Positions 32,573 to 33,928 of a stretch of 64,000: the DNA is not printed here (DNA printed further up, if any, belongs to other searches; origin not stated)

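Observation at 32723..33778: Stand-alone NIT nitrate/nitrite-sensor domain protein appended to nirB-nirD-narK operon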

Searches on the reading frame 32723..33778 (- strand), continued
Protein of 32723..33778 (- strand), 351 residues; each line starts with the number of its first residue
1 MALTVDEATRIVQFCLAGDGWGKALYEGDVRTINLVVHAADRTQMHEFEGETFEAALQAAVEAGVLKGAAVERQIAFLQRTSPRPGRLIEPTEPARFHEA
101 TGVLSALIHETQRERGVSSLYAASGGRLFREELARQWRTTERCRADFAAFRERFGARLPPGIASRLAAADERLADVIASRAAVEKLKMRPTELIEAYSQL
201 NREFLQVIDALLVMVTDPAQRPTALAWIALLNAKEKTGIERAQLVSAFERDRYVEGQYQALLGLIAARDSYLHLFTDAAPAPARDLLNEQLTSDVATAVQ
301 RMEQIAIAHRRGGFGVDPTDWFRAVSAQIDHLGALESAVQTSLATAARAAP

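Call 72: fold_search(model_id=the predicted structure, library=pdb)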
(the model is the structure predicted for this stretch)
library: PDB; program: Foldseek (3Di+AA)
matches with E <= 10: 501; with E <= 0.001: 2
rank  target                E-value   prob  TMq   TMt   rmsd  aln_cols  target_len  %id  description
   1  4akk_B                6.4e-08  1.00  0.67  0.64   2.2       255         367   24  Structure of the NasR transcription antiterminator (released 2012-06-20)
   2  4akk_A                1.0e-07  1.00  0.67  0.64   2.2       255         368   24  Structure of the NasR transcription antiterminator (released 2012-06-20)
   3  1h6g_B                6.0e-02  0.98  0.27  0.37  17.7       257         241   12  alpha-catenin M-domain (released 2001-08-07)
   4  8f7n                  7.2e-02  0.38  0.16  0.15  33.7       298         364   12  Crystal structure of chemoreceptor McpZ ligand sensing domain (released 2023-07-05)
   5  2vpw_C                1.7e-01  0.96  0.34  0.42   8.7       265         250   15  Polysulfide reductase with bound menaquinone (released 2008-06-10)
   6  1l7c_C                2.4e-01  0.89  0.27  0.38  11.8       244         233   11  alpha-catenin fragment, residues 385-651 (released 2002-06-19)
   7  8uu7_w                2.6e-01  0.93  0.14  0.37   9.3        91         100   12  Cryo-EM structure of the Listeria innocua 70S ribosome in complex with HflXr, HPF, and E-site tRNA (structure II-B) (released 2024-02-28)
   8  1h6g_A                3.4e-01  0.75  0.27  0.35  18.4       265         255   13  alpha-catenin M-domain (released 2001-08-07)
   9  5h5m_B                3.6e-01  0.60  0.28  0.28  15.0       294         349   12  Crystal structure of HMP-1 M domain (released 2017-03-29)
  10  4hei_B                3.8e-01  0.91  0.14  0.41  10.8        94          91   10  2A X-RAY STRUCTURE OF HPF from VIBRIO CHOLERAE (released 2012-10-24)
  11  8r5s_E                3.8e-01  0.54  0.23  0.32  23.3       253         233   13  t113 - De-novo designed soluble homotetramer (released 2024-11-27)
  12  8r0k_A                4.3e-01  0.33  0.24  0.29  15.5       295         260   13  Cryo-EM structure of the microbial rhodopsin CryoR1 at pH 4.3 in detergent (released 2025-05-14)
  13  4hei_A                4.7e-01  0.90  0.14  0.40   8.2        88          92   12  2A X-RAY STRUCTURE OF HPF from VIBRIO CHOLERAE (released 2012-10-24)
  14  4y4o_2y               5.2e-01  0.96  0.14  0.44   9.1        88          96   11  Crystal structure of the Thermus thermophilus 70S ribosome with rRNA modifications and bound to protein Y (YfiA) at 2 (released 2015-03-18)
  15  6h4n_x                6.2e-01  0.97  0.15  0.46   9.2        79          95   11  Structure of a hibernating 100S ribosome reveals an inactive conformation of the ribosomal protein S1 - 70S Hibernatin (released 2018-09-05)
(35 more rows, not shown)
